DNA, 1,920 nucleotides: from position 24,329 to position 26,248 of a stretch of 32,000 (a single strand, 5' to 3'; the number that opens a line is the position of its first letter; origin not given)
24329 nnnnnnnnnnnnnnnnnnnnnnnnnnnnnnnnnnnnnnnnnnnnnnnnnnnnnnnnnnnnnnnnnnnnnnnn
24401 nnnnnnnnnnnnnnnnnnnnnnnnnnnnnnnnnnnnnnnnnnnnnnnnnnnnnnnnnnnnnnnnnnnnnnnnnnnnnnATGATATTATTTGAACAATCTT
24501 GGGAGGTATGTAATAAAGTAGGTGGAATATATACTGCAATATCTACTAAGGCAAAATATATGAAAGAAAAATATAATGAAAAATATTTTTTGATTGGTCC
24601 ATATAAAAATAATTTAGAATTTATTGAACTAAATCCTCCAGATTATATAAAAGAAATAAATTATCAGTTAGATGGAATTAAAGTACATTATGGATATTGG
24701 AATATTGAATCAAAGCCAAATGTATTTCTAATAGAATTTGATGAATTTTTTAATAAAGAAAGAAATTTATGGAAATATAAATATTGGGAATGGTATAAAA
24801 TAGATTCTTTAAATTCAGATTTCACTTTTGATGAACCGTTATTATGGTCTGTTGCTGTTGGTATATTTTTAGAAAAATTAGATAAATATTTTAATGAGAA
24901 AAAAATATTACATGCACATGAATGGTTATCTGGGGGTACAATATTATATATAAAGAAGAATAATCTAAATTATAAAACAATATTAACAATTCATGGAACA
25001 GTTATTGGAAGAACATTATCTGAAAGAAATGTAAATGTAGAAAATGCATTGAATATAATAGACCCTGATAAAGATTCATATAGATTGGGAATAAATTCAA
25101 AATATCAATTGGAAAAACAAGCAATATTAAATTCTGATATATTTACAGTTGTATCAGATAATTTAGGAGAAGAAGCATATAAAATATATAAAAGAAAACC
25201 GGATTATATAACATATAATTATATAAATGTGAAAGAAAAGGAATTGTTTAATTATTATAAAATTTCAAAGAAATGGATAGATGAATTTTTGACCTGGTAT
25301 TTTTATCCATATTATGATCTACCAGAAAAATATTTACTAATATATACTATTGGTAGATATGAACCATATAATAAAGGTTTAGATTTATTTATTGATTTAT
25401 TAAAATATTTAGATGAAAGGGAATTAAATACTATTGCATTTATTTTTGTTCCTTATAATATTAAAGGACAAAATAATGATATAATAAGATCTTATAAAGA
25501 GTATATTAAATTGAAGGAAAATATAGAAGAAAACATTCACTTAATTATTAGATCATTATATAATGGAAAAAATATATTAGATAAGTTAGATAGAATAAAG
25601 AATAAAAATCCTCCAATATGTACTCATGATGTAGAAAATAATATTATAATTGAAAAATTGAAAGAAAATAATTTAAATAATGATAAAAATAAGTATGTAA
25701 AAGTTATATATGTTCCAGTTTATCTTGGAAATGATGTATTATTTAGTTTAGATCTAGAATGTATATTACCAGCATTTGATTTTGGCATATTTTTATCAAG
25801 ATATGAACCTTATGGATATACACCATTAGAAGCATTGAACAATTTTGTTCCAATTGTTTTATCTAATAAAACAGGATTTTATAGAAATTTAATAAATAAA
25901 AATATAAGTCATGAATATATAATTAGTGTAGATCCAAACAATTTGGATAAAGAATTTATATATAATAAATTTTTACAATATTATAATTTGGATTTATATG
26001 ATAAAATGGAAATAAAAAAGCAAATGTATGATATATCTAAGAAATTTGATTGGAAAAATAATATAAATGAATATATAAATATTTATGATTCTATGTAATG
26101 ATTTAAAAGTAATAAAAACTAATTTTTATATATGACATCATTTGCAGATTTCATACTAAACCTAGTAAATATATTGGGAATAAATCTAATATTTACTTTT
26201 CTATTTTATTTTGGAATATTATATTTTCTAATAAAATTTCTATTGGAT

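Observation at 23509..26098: ParA/MinD-like ATPase and a small charged protein translationally coupled to a GT3 glycogen synthase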

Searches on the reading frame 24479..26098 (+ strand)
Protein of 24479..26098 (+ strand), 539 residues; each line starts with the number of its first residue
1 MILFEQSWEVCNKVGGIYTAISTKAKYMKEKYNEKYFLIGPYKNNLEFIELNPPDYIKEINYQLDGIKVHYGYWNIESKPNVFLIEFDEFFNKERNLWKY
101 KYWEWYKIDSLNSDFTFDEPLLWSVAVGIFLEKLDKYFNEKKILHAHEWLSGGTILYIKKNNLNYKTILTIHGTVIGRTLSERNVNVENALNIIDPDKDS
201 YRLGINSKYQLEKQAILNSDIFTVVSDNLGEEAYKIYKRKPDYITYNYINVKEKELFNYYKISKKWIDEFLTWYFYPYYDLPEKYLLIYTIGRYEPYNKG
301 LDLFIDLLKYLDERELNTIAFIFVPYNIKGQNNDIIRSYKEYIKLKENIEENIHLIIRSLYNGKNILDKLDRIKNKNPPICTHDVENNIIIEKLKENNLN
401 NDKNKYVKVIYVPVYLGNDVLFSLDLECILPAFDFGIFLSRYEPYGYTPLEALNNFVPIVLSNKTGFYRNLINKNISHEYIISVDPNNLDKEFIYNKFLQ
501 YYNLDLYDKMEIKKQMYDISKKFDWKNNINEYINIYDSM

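Call 3: search_protein_families(library=pfam, proteins=[window:24479-26098:+], max_evalue=0.01)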
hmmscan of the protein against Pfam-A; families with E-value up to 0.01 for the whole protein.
window:24479-26098:+ (539 aa): 6 families
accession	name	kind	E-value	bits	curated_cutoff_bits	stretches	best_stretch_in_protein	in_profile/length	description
PF05693.19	Glycogen_syn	-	1.7e-74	252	27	1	5-473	1-513/639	Glycogen synthase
PF08323.17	Glyco_transf_5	-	4e-11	43.5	22.7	1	7-233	6-224/239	Starch synthase catalytic domain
PF00534.26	Glycos_transf_1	-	1.8e-08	34.5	26.4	1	437-477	97-136/172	Glycosyl transferases group 1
PF13692.12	Glyco_trans_1_4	-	5.2e-05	24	27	0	425-483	69-125/142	Glycosyl transferases group 1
PF13439.12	Glyco_transf_4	-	0.00066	20.2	28.5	1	140-244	72-159/170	Glycosyltransferase Family 4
PF20706.3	GT4-conflict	-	0.00083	18.9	26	1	436-479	285-327/385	Family 4 Glycosyltransferase in conflict systems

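Call 5: search_protein_families(library=ncbifam, proteins=[window:24479-26098:+], max_evalue=1)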
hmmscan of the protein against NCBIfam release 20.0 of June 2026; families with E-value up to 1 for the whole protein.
window:24479-26098:+ (539 aa): 9 families
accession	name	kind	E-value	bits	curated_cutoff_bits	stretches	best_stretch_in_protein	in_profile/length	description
TIGR02095.1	glgA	subfamily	5.1e-11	41.9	328.45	2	13-232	15-222/477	glycogen/starch synthase, ADP-glucose type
NF001899.0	PRK00654.1-2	equivalog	4.8e-09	35.1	459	1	13-232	15-219/478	glycogen synthase GlgA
TIGR03999.1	thiol_BshA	equivalog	2.3e-07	30.1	273.7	2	425-538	265-372/375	N-acetyl-alpha-D-glucosaminyl L-malate synthase BshA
NF001901.0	PRK00654.1-5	equivalog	3.9e-05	22.3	649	2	431-538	389-490/502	glycogen synthase GlgA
NF038255.1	exopoly_VpsD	equivalog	0.001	18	300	1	433-538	283-378/381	VpsD family glycosyltransferase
TIGR03088.1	stp2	hypoth_equivalog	0.028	13.5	409.05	1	426-538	266-372/374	TIGR03088 family PEP-CTERM/XrtA system glycosyltransferase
NF010699.0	PRK14099.1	equivalog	0.038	12.4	762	0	142-173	135-167/485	glycogen synthase GlgA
TIGR04047.1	MSMEG_0565_glyc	hypoth_equivalog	0.071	12.2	259.85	1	437-536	281-371/373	MSMEG_0565 family glycosyltransferase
TIGR02149.1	glgA_Coryne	subfamily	0.073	12.2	302.4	1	419-536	270-387/391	glycogen synthase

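Call 17: find_homologous_proteins(query=window:24479-26098:+, max_evalue=1e-10)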
Query window:24479-26098:+ (539 aa): 1355 proteins with E <= 1e-10 among 8000 candidates; the best 120 are listed.
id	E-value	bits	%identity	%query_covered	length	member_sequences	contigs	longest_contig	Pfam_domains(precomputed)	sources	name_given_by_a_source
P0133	0.0e+0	1169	96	100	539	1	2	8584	PF00534.27,PF05693.20,PF08323.18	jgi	-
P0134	0.0e+0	1168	97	100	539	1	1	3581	PF00534.27,PF05693.20,PF08323.18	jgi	jgi:hypothetical protein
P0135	0.0e+0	1161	96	100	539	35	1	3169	PF00534.27,PF05693.20,PF08323.18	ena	-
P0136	0.0e+0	1160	96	100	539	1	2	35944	PF00534.27,PF05693.20,PF08323.18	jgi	-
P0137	0.0e+0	1159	96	100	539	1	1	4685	PF00534.27,PF05693.20,PF08323.18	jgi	-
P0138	0.0e+0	1148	95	100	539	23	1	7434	PF00534.27,PF05693.20,PF08323.18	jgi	-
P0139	0.0e+0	1146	94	100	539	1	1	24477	PF00534.27,PF05693.20,PF08323.18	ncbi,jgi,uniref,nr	ncbi:Glycosyltransferase [Candidatus Nanobsidianus stetteri]|uniref:Glycosyltransferase n=1 Tax=Nano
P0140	0.0e+0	1140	94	100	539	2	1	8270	PF00534.27,PF05693.20,PF08323.18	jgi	jgi:hypothetical protein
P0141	0.0e+0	1140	94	100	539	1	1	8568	PF00534.27,PF05693.20,PF08323.18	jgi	-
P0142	0.0e+0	1140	93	100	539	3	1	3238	PF00534.27,PF05693.20,PF08323.18,PF13692.13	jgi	-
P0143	0.0e+0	1139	94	100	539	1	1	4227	PF00534.27,PF05693.20,PF08323.18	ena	-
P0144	0.0e+0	1138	94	100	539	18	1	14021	PF00534.27,PF05693.20,PF08323.18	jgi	-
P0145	0.0e+0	1137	93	100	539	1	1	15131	PF00534.27,PF05693.20,PF08323.18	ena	-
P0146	0.0e+0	1136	93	100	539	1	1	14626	PF00534.27,PF05693.20,PF08323.18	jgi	-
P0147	0.0e+0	1134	93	100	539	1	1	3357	PF00534.27,PF05693.20,PF08323.18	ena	-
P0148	0.0e+0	1134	93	100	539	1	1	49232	PF00534.27,PF05693.20,PF08323.18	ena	-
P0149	0.0e+0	1133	93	100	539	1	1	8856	PF00534.27,PF05693.20,PF08323.18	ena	-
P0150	0.0e+0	1132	93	100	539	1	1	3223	PF00534.27,PF05693.20,PF08323.18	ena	-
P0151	0.0e+0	1131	93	100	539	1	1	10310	PF00534.27,PF05693.20,PF08323.18,PF13692.13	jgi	-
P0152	0.0e+0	1123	93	100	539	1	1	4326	PF00534.27,PF05693.20,PF08323.18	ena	-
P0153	0.0e+0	1117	93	100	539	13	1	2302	PF00534.27,PF05693.20,PF08323.18,PF13692.13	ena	-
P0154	0.0e+0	1063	94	93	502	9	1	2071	PF00534.27,PF05693.20,PF08323.18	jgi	jgi:glycogen synthase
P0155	1.7e-298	1009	93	89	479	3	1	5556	PF00534.27,PF05693.20,PF08323.18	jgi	jgi:Glycogen synthase.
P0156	6.4e-259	879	72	100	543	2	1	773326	PF00534.27,PF05693.20,PF08323.18,PF13439.13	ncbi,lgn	ncbi:glycogen synthase [Nanoarchaeota archaeon]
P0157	8.9e-248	842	68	100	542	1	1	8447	PF00534.27,PF05693.20,PF08323.18,PF13439.13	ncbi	ncbi:MAG: glycosyltransferase [Nanopusillaceae archaeon]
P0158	7.4e-237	806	66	100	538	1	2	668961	PF05693.20,PF08323.18,PF13439.13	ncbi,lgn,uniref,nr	ncbi:glycogen synthase [Nanobdella aerobiophila]|uniref:Glycogen synthase n=1 Tax=Nanobdella aerobio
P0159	5.6e-185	634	57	100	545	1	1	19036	PF00534.27,PF05693.20,PF08323.18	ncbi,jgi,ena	-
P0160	9.3e-170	584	54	99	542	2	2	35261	PF00534.27,PF05693.20,PF08323.18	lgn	-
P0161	2.9e-167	576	52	100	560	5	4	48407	PF00534.27,PF05693.20,PF08323.18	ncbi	ncbi:MAG: glycogen/starch synthase [Nanopusillaceae archaeon]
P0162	3.1e-167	576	51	100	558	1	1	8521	PF00534.27,PF05693.20,PF08323.18,PF13439.13,PF20706.4,PF13692.13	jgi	-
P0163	2.2e-166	573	51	100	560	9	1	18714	PF00534.27,PF05693.20,PF08323.18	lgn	-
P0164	4.6e-166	572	52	100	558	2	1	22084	PF00534.27,PF05693.20,PF08323.18,PF13439.13,PF20706.4,PF13692.13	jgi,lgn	-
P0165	1.5e-165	570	51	100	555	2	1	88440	PF00534.27,PF05693.20,PF08323.18,PF13439.13,PF20706.4,PF13692.13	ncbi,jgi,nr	ncbi:hypothetical protein BA065_00090 [Nanoarchaeota archaeon NZ13-N]|nr:MAG: hypothetical protein B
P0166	9.2e-160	551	48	100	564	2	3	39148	PF00534.27,PF05693.20,PF08323.18,PF13439.13,PF20706.4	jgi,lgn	-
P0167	8.2e-123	429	44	100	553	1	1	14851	PF00534.27,PF05693.20,PF08323.18,PF13439.13,PF20706.4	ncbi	-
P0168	8.4e-122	426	53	80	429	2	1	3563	PF00534.27,PF05693.20,PF08323.18,PF20706.4,PF13692.13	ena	-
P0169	3.6e-112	394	49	76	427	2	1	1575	PF00534.27,PF05693.20,PF08323.18,PF13439.13,PF20706.4,PF13692.13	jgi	-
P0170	1.4e-101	359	39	99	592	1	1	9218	PF00534.27,PF05693.20,PF08323.18,PF20706.4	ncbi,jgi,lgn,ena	-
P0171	7.0e-100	354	38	97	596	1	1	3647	PF00534.27,PF05693.20,PF08323.18,PF13692.13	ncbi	-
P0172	4.4e-99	351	38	97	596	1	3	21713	PF00534.27,PF05693.20,PF08323.18,PF13692.13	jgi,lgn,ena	-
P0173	1.7e-98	349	37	99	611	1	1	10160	PF00534.27,PF05693.20,PF08323.18,PF13692.13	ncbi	-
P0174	2.2e-98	349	38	97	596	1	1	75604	PF00534.27,PF05693.20,PF08323.18,PF13692.13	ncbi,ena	-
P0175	3.0e-98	348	38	99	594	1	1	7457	PF00534.27,PF05693.20,PF08323.18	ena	-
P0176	1.0e-97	346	39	99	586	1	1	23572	PF00534.27,PF05693.20,PF08323.18,PF13439.13,PF13692.13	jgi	jgi:glycogen(starch) synthase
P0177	1.5e-97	346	40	99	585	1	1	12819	PF05693.20,PF13439.13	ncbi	ncbi:MAG: hypothetical protein ABGW69_01900 [Nanoarchaeota archaeon]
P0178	2.9e-97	345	39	99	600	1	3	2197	PF00534.27,PF05693.20,PF08323.18,PF13692.13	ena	-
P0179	4.4e-97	344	37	100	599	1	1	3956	PF00534.27,PF05693.20,PF08323.18,PF20706.4,PF13692.13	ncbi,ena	-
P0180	9.5e-97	343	36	99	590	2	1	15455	PF00534.27,PF05693.20,PF08323.18,PF13439.13,PF20706.4,PF13692.13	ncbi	-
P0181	1.4e-96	343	36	99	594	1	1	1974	PF00534.27,PF05693.20,PF13692.13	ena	-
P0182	2.4e-96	342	37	99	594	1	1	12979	PF00534.27,PF05693.20,PF08323.18,PF13692.13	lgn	-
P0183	3.1e-96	341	38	99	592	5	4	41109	PF00534.27,PF05693.20,PF08323.18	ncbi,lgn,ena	-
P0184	5.6e-96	341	39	97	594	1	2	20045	PF00534.27,PF05693.20,PF13692.13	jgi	jgi:glycogen synthase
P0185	6.7e-96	340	37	99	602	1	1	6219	PF00534.27,PF05693.20,PF08323.18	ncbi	-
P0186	1.7e-95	339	36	99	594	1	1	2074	PF00534.27,PF05693.20,PF08323.18,PF20706.4,PF13692.13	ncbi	-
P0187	2.0e-95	339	36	99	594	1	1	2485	PF00534.27,PF05693.20,PF08323.18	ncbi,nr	ncbi:glycogen/starch synthase [Candidatus Woesearchaeota archaeon]|nr:glycogen/starch synthase [Cand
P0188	2.9e-95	338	39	99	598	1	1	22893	PF00534.27,PF05693.20,PF08323.18,PF20706.4,PF13692.13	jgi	jgi:glycogen(starch) synthase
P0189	5.2e-95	337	37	100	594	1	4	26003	PF00534.27,PF05693.20,PF08323.18,PF13692.13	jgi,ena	-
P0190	5.9e-95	337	37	99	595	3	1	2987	PF00534.27,PF05693.20,PF08323.18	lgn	-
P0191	9.8e-95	337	36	99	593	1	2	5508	PF00534.27,PF05693.20,PF08323.18,PF13692.13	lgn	-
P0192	1.3e-94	336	35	99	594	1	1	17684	PF00534.27,PF05693.20,PF08323.18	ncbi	-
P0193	1.9e-94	336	37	99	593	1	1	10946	PF00534.27,PF05693.20,PF08323.18,PF20706.4,PF13692.13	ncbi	-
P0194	2.0e-94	336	35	99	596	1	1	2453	PF00534.27,PF05693.20,PF13692.13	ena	-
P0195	2.4e-94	335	35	99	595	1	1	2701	PF00534.27,PF05693.20,PF08323.18,PF20706.4,PF13692.13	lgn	-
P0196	3.0e-94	335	36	99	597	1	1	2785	PF00534.27,PF05693.20,PF08323.18,PF13439.13,PF13692.13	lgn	-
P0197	3.1e-94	335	38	100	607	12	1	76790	PF00534.27,PF05693.20,PF08323.18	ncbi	ncbi:MAG: glycogen/starch synthase [Candidatus Woesearchaeota archaeon]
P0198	3.1e-94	335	36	99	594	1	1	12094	PF00534.27,PF05693.20,PF08323.18,PF13692.13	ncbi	-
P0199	3.9e-94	335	39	99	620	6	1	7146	PF00534.27,PF05693.20,PF08323.18,PF13439.13,PF13692.13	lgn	-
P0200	4.3e-94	334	37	99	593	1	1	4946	PF00534.27,PF05693.20,PF08323.18,PF13692.13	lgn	-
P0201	5.2e-94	334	37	99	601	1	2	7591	PF00534.27,PF05693.20,PF20706.4,PF13692.13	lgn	-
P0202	6.2e-94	334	40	87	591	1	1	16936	PF00534.27,PF05693.20,PF08323.18,PF13692.13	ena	-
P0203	6.7e-94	334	37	99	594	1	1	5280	PF00534.27,PF05693.20,PF08323.18,PF13692.13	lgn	-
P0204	7.3e-94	334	38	99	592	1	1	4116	PF00534.27,PF05693.20,PF08323.18,PF13692.13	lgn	-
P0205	7.4e-94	334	36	99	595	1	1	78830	PF00534.27,PF05693.20,PF08323.18,PF13439.13,PF13692.13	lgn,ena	-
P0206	7.7e-94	334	35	99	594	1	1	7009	PF00534.27,PF05693.20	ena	-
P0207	1.3e-93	333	37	99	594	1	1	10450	PF00534.27,PF05693.20,PF08323.18,PF13692.13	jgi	-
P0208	2.9e-93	332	36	99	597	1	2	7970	PF00534.27,PF05693.20,PF13692.13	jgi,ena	-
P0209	3.0e-93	332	36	99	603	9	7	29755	PF00534.27,PF05693.20,PF20706.4,PF13692.13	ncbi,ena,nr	ncbi:MAG: glycogen/starch synthase [Candidatus Nealsonbacteria bacterium]|nr:glycogen/starch synthas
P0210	3.2e-93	332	37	99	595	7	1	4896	PF00534.27,PF05693.20,PF08323.18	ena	-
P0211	4.4e-93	331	35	99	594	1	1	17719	PF00534.27,PF05693.20,PF08323.18,PF20706.4,PF13692.13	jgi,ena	-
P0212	5.1e-93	331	39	99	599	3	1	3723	PF00534.27,PF05693.20,PF08323.18,PF20706.4,PF13692.13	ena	-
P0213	6.0e-93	331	37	99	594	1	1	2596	PF00534.27,PF05693.20,PF13692.13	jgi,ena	-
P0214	7.2e-93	330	37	99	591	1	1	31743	PF00534.27,PF05693.20,PF08323.18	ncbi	-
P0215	8.5e-93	330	36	99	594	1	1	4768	PF00534.27,PF05693.20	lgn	-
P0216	1.0e-92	330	38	99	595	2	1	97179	PF00534.27,PF05693.20,PF08323.18,PF13439.13,PF13692.13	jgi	jgi:glycogen(starch) synthase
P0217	1.0e-92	330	36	99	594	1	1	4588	PF00534.27,PF05693.20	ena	-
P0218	1.2e-92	330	37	99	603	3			PF05693.20,PF08323.18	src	-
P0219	1.4e-92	329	36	99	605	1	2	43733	PF00534.27,PF05693.20,PF08323.18,PF20706.4,PF13692.13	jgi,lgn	-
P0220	1.5e-92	329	38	99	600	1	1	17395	PF00534.27,PF05693.20,PF20706.4,PF13692.13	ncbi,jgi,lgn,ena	-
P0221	1.6e-92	329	37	99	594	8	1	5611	PF00534.27,PF05693.20,PF08323.18,PF13692.13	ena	-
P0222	2.0e-92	329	36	99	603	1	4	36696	PF00534.27,PF05693.20,PF08323.18,PF20706.4,PF13692.13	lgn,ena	-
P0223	2.1e-92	329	36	99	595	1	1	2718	PF00534.27,PF05693.20,PF08323.18,PF13692.13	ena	-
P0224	2.2e-92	329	36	99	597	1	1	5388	PF00534.27,PF05693.20,PF08323.18,PF13692.13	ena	-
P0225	2.7e-92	328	37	99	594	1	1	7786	PF00534.27,PF05693.20,PF13692.13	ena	-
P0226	2.9e-92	328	35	99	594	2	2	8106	PF00534.27,PF05693.20,PF08323.18,PF13692.13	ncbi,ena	-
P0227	3.1e-92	328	36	99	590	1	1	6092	PF00534.27,PF05693.20,PF08323.18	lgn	-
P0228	3.3e-92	328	39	86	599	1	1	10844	PF00534.27,PF05693.20,PF13692.13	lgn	-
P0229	3.7e-92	328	36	99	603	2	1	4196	PF00534.27,PF05693.20,PF13692.13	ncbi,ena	-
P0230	3.8e-92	328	38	99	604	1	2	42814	PF00534.27,PF05693.20,PF08323.18,PF13692.13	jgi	jgi:glycogen(starch) synthase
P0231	4.0e-92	328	38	99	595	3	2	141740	PF00534.27,PF05693.20,PF20706.4,PF13692.13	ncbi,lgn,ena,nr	ncbi:MAG: hypothetical protein KKA51_01365 [Nanoarchaeota archaeon]|nr:hypothetical protein [Nanoarc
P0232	4.2e-92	328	36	99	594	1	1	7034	PF00534.27,PF05693.20,PF08323.18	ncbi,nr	ncbi:MAG: glycogen/starch synthase [Nanoarchaeota archaeon]|nr:glycogen/starch synthase [Nanoarchaeo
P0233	6.3e-92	327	35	99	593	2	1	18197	PF00534.27,PF05693.20,PF08323.18,PF13692.13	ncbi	-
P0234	1.2e-91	326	36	99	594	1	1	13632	PF00534.27,PF05693.20,PF08323.18,PF13692.13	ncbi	-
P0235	1.3e-91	326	36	99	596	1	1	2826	PF00534.27,PF05693.20,PF13692.13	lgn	-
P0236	1.3e-91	326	37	100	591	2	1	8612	PF00534.27,PF05693.20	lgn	-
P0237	1.9e-91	326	35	99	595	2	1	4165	PF00534.27,PF05693.20,PF08323.18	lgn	-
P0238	3.6e-91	325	36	99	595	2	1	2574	PF00534.27,PF05693.20,PF08323.18,PF20706.4,PF13692.13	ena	-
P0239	4.1e-91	325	37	99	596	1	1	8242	PF00534.27,PF05693.20,PF08323.18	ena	-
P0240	4.6e-91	324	36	99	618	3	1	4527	PF00534.27,PF05693.20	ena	-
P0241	5.3e-91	324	35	99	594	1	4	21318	PF00534.27,PF05693.20,PF13692.13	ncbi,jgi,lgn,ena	-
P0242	5.4e-91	324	36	99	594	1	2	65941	PF00534.27,PF05693.20,PF13692.13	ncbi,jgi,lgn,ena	-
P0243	5.9e-91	324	36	99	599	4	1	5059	PF00534.27,PF05693.20,PF08323.18,PF13692.13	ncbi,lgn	-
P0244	6.1e-91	324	36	99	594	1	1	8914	PF00534.27,PF05693.20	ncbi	-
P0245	6.6e-91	324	35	99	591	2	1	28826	PF00534.27,PF05693.20,PF08323.18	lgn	-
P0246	7.0e-91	324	35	99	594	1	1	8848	PF00534.27,PF05693.20,PF08323.18,PF13692.13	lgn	-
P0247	7.6e-91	324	38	99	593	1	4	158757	PF00534.27,PF05693.20,PF13692.13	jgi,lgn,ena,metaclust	metaclust:\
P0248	7.8e-91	324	36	99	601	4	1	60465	PF00534.27,PF05693.20,PF08323.18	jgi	-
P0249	9.0e-91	323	35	99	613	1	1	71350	PF00534.27,PF05693.20,PF08323.18,PF20706.4,PF13692.13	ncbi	ncbi:MAG: glycosyltransferase [Candidatus Woesearchaeota archaeon]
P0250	9.8e-91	323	41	86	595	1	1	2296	PF00534.27,PF05693.20,PF08323.18,PF20706.4,PF13692.13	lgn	-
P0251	9.9e-91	323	35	99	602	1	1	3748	PF00534.27,PF05693.20,PF08323.18,PF13439.13,PF13692.13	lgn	-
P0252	1.1e-90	323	35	99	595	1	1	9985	PF00534.27,PF05693.20,PF13692.13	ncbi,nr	ncbi:hypothetical protein HYS31_03110 [Candidatus Woesearchaeota archaeon]|nr:hypothetical protein [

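Call 18: find_encoding_contigs(protein=P0167, flank=7000, max_places=1)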
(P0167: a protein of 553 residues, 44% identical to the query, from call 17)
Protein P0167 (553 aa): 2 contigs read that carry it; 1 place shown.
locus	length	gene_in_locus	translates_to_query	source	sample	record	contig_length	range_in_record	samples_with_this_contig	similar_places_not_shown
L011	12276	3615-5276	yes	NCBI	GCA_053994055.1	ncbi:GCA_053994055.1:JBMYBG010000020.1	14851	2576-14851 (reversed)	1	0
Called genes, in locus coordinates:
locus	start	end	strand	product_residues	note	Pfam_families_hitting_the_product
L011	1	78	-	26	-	?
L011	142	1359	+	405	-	PF08323:Glyco_transf_5, PF13439:Glyco_transf_4, PF13579:Glyco_trans_4_4, PF20706:GT4-conflict, PF00534:Glycos_transf_1, PF13692:Glyco_trans_1_4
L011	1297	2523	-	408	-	PF03065:Glyco_hydro_57, PF01522:Polysacc_deac_1 (weak)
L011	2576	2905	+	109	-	-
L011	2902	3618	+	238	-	PF01656:CbiA, PF06564:CBP_BcsQ (faint), PF09140:MipZ (weak), PF10609:ParA (faint), PF13614:AAA_31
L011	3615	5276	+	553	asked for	PF05693:Glycogen_syn, PF08323:Glyco_transf_5 (weak), PF13439:Glyco_transf_4 (weak), PF00534:Glycos_transf_1 (weak), PF20706:GT4-conflict (weak)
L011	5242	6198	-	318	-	PF01594:AI-2E_transport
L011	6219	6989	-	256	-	PF06745:ATPase, PF23442:DUF7125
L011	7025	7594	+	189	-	-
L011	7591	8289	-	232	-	PF01172:SBDS_N, PF09377:SBDS_domain_II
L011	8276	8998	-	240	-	PF10584:Proteasome_A_N, PF00227:Proteasome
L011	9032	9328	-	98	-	-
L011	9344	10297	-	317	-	PF08271:Zn_Ribbon_TF, PF00382:TFIIB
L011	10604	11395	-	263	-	-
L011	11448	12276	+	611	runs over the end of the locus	PF00493:MCM (faint), PF20030:bpMoxR (weak), PF01078:Mg_chelatase, PF00158:Sigma54_activat, PF07728:AAA_5 (weak), PF20436:LonB_AAA-LID, PF05362:Lon_C, PF13541:ChlI, +2 more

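Call 19: find_encoding_contigs(protein=P0177, flank=7000, max_places=1)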
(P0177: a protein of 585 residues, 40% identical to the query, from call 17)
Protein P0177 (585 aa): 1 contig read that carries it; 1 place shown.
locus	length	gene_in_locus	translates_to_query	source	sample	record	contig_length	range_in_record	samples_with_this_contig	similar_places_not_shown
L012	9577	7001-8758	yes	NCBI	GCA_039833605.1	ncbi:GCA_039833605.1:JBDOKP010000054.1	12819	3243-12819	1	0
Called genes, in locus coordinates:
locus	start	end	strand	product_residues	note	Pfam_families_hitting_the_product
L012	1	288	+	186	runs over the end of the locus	PF22794:jr-ZPR1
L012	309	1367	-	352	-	-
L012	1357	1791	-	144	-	PF11969:DcpS_C, PF01230:HIT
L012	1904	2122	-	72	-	PF00137:ATP-synt_C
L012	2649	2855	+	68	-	PF01198:Ribosomal_L31e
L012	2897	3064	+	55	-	-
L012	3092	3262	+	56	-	PF01599:Ribosomal_S27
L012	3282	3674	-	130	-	-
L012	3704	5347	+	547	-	PF05362:Lon_C (weak)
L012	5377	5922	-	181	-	PF21800:KH_KRR1_2nd, PF22891:KH_PNO1_2nd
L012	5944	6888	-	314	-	-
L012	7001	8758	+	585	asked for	PF05693:Glycogen_syn, PF13439:Glyco_transf_4 (weak)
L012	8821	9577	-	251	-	?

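Call 20: find_encoding_contigs(protein=P0166, flank=7000, max_places=1)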
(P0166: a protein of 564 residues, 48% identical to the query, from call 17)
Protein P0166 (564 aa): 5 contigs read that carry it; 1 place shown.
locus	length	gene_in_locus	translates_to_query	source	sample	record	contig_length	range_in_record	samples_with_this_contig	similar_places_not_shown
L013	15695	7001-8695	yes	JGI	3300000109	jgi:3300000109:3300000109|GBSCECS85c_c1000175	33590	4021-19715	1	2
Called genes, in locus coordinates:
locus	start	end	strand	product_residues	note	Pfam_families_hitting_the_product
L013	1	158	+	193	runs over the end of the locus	PF13207:AAA_17, PF13238:AAA_18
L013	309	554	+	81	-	PF01966:HD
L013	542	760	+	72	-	-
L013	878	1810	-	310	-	PF13173:AAA_14, PF13401:AAA_22 (faint), PF00004:AAA, PF07728:AAA_5 (weak), PF01022:HTH_5 (faint), PF01978:TrmB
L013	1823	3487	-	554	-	-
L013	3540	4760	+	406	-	PF08323:Glyco_transf_5, PF13439:Glyco_transf_4, PF13579:Glyco_trans_4_4, PF20706:GT4-conflict, PF00534:Glycos_transf_1, PF13692:Glyco_trans_1_4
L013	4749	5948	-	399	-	PF03065:Glyco_hydro_57, PF01522:Polysacc_deac_1 (weak)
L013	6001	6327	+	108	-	-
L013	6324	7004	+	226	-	PF01656:CbiA, PF06564:CBP_BcsQ (faint), PF10609:ParA (weak), PF13614:AAA_31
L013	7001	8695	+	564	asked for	PF05693:Glycogen_syn, PF08323:Glyco_transf_5, PF13439:Glyco_transf_4 (weak), PF00534:Glycos_transf_1 (weak), PF20706:GT4-conflict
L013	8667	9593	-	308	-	PF01594:AI-2E_transport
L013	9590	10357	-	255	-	PF06745:ATPase, PF23442:DUF7125 (weak)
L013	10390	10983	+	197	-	-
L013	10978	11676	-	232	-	PF01172:SBDS_N, PF09377:SBDS_domain_II, PF20268:SBDS_C (weak)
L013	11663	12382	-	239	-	PF10584:Proteasome_A_N, PF00227:Proteasome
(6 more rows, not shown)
